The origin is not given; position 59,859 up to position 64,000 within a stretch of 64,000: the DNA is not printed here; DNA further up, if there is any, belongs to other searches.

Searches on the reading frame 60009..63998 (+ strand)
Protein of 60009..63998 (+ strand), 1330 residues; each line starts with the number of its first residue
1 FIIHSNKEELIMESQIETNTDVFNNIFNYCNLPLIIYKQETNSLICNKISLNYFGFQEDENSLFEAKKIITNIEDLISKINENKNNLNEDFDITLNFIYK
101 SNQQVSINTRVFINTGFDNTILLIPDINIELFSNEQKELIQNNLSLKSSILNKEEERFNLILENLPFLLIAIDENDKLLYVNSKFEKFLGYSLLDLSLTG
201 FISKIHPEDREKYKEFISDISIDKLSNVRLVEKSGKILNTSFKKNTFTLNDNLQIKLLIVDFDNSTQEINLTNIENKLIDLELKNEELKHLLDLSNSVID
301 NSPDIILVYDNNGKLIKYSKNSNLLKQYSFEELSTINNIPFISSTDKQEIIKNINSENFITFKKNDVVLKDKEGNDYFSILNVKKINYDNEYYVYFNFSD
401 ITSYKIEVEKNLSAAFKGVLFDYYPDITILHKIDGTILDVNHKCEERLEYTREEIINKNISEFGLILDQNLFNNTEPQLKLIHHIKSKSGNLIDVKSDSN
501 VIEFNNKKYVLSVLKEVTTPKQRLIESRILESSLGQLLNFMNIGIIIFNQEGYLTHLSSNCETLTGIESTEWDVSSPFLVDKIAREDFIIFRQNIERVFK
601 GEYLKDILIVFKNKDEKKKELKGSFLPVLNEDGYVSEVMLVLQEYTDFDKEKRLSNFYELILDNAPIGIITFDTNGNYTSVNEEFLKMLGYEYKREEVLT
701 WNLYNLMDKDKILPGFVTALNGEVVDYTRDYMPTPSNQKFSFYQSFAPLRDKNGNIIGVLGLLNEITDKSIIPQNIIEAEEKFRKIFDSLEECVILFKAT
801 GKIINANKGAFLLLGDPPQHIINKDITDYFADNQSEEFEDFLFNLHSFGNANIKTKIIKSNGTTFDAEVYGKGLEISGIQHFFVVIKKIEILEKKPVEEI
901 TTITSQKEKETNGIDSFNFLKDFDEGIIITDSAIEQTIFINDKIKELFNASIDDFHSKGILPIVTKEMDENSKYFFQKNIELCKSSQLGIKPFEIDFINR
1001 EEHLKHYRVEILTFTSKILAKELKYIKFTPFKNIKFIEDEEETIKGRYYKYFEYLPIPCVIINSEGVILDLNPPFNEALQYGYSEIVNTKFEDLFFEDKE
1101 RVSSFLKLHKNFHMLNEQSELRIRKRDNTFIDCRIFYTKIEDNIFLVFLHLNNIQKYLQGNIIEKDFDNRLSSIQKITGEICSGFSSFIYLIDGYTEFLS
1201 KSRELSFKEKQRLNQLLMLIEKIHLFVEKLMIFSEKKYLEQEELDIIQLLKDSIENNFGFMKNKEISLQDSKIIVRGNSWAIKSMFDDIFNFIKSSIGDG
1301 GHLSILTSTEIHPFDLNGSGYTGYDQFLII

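Call 73: search_protein_families(library=pfam, proteins=[window:60009-63998:+], max_evalue=0.00001)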
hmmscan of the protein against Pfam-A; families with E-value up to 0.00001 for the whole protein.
window:60009-63998:+ (1330 aa): 6 families
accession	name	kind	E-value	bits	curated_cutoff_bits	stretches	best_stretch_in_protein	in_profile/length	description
PF00989.32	PAS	-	3.2e-42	143.6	22.6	3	657-766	2-113/113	PAS fold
PF13188.13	PAS_8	-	5.8e-37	124.8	21.8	2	656-698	1-43/65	PAS domain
PF13426.13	PAS_9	-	1.1e-34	119.3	27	2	1058-1146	3-93/103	PAS domain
PF08448.16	PAS_4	-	1e-21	77.6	23.1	1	662-769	1-108/110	PAS fold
PF08447.18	PAS_3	-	1.9e-10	41.3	25.6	0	179-220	2-45/89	PAS fold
PF24820.1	Diguanyl_cycl_sensor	-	2.2e-06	28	28.1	0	788-868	3-90/109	Diguanylate cyclase-like sensor domain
